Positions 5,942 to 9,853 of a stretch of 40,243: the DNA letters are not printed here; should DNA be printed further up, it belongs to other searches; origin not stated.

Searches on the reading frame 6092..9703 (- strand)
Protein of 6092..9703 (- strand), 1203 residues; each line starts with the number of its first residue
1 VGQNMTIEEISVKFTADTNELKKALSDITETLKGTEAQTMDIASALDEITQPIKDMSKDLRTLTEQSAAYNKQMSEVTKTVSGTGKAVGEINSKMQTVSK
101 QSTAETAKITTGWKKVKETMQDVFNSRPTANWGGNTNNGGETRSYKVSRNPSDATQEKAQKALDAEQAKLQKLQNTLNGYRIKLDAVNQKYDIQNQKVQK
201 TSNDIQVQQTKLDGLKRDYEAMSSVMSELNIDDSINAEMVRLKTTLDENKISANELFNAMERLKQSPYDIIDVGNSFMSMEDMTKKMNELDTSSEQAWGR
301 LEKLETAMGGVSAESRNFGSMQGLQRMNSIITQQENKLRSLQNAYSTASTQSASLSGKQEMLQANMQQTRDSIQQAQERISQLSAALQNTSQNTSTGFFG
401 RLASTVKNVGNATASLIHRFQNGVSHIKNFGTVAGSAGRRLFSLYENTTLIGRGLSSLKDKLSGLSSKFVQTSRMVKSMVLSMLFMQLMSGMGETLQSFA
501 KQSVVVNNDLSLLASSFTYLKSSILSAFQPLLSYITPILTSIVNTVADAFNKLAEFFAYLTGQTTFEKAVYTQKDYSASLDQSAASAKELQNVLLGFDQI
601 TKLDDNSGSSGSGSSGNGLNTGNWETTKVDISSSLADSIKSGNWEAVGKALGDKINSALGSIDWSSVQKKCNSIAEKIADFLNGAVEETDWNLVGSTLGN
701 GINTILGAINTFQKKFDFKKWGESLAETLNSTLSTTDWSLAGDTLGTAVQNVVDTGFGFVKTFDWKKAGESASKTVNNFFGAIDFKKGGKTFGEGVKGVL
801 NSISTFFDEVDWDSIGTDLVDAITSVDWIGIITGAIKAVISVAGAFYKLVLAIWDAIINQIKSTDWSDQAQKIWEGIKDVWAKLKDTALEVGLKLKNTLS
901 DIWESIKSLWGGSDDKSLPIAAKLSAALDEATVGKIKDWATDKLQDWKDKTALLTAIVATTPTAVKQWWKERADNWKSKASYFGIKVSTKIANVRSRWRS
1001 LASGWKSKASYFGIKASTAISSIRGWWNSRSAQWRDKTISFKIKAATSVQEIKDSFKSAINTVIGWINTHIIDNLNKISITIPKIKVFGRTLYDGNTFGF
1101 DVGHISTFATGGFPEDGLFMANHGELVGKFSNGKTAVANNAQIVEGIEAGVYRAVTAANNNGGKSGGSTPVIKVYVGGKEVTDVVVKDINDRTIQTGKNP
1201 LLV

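Call 85: search_protein_families(library=pfam, proteins=[window:6092-9703:-], max_evalue=0.001)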
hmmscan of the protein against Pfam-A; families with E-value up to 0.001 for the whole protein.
window:6092-9703:- (1203 aa): 2 families
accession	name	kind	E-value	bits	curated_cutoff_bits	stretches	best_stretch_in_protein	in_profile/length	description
PF25762.1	HAUS1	-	4.6e-05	23.8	40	0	280-394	46-158/236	HAUS augmin-like complex subunit 1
PF06009.19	Laminin_II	-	0.00066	20.1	33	1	22-119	2-98/138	Laminin Domain II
